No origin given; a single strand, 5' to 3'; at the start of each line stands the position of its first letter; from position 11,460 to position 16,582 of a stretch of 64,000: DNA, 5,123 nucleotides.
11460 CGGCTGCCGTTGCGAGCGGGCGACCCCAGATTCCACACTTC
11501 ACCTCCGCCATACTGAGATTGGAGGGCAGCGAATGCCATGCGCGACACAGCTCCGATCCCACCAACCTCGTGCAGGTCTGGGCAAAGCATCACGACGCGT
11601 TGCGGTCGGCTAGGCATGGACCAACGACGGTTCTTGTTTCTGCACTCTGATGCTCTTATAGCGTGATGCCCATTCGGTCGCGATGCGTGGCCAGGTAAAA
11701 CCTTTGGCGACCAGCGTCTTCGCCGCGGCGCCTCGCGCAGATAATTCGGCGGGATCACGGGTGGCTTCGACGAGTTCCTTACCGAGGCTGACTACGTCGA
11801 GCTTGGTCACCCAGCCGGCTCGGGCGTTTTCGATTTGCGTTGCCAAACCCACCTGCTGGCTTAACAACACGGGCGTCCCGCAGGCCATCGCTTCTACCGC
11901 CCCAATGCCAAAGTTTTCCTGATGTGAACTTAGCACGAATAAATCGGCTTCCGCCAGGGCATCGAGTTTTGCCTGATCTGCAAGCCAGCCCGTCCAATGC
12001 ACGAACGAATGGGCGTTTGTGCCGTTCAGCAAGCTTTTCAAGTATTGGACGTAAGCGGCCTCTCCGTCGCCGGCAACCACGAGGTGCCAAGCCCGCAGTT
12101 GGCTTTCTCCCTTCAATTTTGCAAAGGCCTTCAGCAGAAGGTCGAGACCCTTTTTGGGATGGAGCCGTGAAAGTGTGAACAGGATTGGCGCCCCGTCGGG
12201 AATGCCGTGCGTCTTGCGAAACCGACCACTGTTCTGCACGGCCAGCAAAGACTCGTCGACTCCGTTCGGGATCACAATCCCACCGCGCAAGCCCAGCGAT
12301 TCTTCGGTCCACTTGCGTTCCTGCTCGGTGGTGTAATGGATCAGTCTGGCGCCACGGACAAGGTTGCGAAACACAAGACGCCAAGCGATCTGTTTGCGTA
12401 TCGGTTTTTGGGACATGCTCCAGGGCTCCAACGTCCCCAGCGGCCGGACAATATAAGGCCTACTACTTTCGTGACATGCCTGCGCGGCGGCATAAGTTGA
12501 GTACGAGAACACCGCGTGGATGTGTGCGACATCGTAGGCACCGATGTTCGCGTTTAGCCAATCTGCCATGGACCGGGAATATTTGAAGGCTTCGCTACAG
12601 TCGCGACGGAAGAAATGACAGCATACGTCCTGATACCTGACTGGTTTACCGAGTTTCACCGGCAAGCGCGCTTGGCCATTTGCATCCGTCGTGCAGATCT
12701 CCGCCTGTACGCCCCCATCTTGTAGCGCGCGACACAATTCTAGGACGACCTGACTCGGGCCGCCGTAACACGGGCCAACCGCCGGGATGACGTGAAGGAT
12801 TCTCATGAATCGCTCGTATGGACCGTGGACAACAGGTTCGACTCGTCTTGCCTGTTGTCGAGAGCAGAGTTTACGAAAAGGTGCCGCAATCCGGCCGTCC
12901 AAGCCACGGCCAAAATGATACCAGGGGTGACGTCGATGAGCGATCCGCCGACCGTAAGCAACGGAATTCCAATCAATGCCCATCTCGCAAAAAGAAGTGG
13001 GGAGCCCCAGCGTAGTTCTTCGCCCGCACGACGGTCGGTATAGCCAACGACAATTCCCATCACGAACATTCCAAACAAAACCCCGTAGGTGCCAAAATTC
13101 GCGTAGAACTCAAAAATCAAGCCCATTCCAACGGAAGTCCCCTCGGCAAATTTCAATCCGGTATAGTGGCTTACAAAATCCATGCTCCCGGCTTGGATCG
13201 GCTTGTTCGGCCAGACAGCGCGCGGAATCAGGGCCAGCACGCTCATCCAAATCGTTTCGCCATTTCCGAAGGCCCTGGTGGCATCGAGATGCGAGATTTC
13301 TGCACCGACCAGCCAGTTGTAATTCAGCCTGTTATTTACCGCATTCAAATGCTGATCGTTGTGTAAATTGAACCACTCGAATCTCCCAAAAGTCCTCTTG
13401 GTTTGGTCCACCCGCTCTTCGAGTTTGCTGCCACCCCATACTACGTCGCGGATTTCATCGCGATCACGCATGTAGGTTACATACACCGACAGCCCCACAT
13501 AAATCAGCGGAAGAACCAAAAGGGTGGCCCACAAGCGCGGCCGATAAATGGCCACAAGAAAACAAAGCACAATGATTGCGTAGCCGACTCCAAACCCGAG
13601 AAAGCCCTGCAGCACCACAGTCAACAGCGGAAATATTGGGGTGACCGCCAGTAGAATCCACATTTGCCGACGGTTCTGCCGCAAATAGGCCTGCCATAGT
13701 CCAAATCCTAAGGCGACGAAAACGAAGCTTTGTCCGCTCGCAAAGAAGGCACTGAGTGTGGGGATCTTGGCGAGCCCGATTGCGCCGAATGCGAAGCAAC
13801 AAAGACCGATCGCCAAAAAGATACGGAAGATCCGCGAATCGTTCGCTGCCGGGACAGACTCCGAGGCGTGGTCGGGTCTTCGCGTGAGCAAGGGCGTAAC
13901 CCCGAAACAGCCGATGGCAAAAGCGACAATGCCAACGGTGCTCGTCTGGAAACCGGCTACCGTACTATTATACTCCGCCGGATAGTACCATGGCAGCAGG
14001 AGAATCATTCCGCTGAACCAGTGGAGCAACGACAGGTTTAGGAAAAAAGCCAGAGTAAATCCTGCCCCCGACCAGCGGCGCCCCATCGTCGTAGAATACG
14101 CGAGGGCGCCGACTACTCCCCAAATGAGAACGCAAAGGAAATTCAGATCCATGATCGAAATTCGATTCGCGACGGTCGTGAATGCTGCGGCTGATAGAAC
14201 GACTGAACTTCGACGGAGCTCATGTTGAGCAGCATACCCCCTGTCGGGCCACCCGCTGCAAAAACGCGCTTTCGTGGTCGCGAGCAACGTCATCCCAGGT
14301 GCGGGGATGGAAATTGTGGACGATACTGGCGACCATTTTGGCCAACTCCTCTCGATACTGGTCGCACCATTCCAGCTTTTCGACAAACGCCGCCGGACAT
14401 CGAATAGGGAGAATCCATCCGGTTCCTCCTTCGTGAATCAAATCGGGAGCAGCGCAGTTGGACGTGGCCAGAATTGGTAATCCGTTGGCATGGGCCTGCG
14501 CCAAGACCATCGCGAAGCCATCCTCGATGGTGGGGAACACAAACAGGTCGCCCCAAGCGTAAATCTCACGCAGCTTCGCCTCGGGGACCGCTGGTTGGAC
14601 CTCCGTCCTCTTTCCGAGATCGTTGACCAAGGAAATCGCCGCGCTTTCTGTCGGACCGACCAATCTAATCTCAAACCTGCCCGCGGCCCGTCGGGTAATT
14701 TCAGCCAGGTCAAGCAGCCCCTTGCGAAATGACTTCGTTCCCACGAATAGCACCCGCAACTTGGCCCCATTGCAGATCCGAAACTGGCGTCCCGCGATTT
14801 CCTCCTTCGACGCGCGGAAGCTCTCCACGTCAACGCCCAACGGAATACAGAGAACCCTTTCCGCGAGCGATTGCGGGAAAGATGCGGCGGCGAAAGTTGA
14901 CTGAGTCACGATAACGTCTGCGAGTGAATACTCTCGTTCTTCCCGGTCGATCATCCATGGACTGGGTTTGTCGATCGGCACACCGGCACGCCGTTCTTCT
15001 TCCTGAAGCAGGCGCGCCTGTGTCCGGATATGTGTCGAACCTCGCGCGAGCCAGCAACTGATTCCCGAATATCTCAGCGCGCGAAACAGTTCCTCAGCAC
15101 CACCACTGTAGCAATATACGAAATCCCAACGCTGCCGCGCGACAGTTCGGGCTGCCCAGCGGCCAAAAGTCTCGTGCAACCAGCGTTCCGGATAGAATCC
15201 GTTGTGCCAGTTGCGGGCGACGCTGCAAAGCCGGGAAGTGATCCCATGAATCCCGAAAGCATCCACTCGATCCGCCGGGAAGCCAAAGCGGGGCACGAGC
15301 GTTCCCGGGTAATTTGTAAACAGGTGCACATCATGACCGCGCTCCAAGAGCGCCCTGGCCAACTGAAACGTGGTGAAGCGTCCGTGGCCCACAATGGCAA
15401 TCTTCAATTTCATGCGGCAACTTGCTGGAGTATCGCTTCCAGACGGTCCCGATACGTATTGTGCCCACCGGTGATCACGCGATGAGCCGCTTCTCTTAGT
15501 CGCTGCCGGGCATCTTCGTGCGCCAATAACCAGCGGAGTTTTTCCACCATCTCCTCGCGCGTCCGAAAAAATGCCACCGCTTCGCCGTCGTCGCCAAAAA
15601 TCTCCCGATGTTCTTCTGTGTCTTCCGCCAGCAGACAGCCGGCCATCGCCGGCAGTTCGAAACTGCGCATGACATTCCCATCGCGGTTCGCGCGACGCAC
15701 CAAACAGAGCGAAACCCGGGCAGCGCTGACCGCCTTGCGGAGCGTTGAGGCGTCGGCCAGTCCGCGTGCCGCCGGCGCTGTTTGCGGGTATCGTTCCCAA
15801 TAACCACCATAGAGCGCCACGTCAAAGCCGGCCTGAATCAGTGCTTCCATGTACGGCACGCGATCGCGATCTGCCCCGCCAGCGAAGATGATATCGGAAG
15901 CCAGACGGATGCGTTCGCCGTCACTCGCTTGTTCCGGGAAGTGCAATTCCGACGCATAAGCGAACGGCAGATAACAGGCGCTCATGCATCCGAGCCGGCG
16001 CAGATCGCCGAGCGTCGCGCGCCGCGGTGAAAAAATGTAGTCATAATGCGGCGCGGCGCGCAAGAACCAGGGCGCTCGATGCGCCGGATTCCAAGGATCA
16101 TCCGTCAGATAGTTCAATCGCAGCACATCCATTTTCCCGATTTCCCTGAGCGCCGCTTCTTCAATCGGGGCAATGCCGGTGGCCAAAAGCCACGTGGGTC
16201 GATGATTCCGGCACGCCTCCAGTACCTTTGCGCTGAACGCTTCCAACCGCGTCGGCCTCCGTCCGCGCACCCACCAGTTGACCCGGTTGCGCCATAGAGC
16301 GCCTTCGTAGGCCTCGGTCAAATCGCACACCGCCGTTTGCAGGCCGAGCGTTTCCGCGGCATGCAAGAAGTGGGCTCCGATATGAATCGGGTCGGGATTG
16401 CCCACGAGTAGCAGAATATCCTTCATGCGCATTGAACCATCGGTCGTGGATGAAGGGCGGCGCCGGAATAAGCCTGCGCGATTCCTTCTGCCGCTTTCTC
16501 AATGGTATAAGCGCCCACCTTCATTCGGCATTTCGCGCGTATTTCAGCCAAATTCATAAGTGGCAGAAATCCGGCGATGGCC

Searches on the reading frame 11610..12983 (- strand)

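Call 63: search_protein_families(library=pfam, proteins=[window:11610-12983:-], max_evalue=0.0001)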
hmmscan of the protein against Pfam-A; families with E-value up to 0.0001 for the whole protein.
window:11610-12983:- (457 aa): 5 families
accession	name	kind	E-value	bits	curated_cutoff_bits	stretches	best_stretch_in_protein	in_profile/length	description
PF00534.26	Glycos_transf_1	-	8.8e-30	103.9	26.4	1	254-395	4-142/172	Glycosyl transferases group 1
PF13692.12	Glyco_trans_1_4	-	7.2e-26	91.6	27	1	266-406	2-138/142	Glycosyl transferases group 1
PF20706.3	GT4-conflict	-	5.9e-19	68.7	26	1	262-421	194-368/385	Family 4 Glycosyltransferase in conflict systems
PF13439.12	Glyco_transf_4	-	1.2e-14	55.2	28.5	1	73-245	1-169/170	Glycosyltransferase Family 4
PF13579.12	Glyco_trans_4_4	-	2.2e-12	48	29.7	1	74-241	1-158/158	Glycosyl transferase 4-like domain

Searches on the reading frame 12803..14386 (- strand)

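Call 63: search_protein_families(library=pfam, proteins=[window:12803-14386:-], max_evalue=0.0001)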
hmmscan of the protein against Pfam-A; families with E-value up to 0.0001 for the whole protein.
window:12803-14386:- (527 aa): 1 family
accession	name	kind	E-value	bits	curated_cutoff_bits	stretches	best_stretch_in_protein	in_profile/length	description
PF14296.11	O-ag_pol_Wzy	-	5.9e-05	22.4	26.6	1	412-458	371-417/468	O-antigen polysaccharide polymerase Wzy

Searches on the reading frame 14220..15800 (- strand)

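Call 63: search_protein_families(library=pfam, proteins=[window:14220-15800:-], max_evalue=0.0001)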
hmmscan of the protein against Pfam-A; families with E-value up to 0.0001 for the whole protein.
window:14220-15800:- (526 aa): 4 families
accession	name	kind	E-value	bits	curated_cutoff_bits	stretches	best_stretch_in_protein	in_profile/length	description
PF13692.12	Glyco_trans_1_4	-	2.4e-17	63.9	27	1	349-477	3-137/142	Glycosyl transferases group 1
PF00534.26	Glycos_transf_1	-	2e-13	50.7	26.4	1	347-479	15-155/172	Glycosyl transferases group 1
PF13579.12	Glyco_trans_4_4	-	1.1e-06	29.5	29.7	1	144-322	7-158/158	Glycosyl transferase 4-like domain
PF13439.12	Glyco_transf_4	-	2.8e-06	27.9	28.5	1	144-326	8-169/170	Glycosyltransferase Family 4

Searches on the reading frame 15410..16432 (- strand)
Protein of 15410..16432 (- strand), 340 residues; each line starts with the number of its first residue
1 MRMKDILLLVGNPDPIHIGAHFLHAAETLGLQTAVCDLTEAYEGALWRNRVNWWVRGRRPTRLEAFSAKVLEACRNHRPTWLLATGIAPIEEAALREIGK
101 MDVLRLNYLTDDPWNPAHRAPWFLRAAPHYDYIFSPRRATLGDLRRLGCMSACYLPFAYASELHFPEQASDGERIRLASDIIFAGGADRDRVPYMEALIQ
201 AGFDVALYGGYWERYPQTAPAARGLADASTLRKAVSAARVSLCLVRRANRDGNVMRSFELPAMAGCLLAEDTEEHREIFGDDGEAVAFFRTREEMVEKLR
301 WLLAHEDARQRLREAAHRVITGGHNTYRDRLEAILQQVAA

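Call 63: search_protein_families(library=pfam, proteins=[window:15410-16432:-], max_evalue=0.0001)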
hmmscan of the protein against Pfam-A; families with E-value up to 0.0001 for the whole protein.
window:15410-16432:- (340 aa): 1 family
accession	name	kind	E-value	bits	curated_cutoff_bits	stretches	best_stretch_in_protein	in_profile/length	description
PF13524.12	Glyco_trans_1_2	-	3.8e-21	76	25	1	197-336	8-144/144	Glycosyl transferase-like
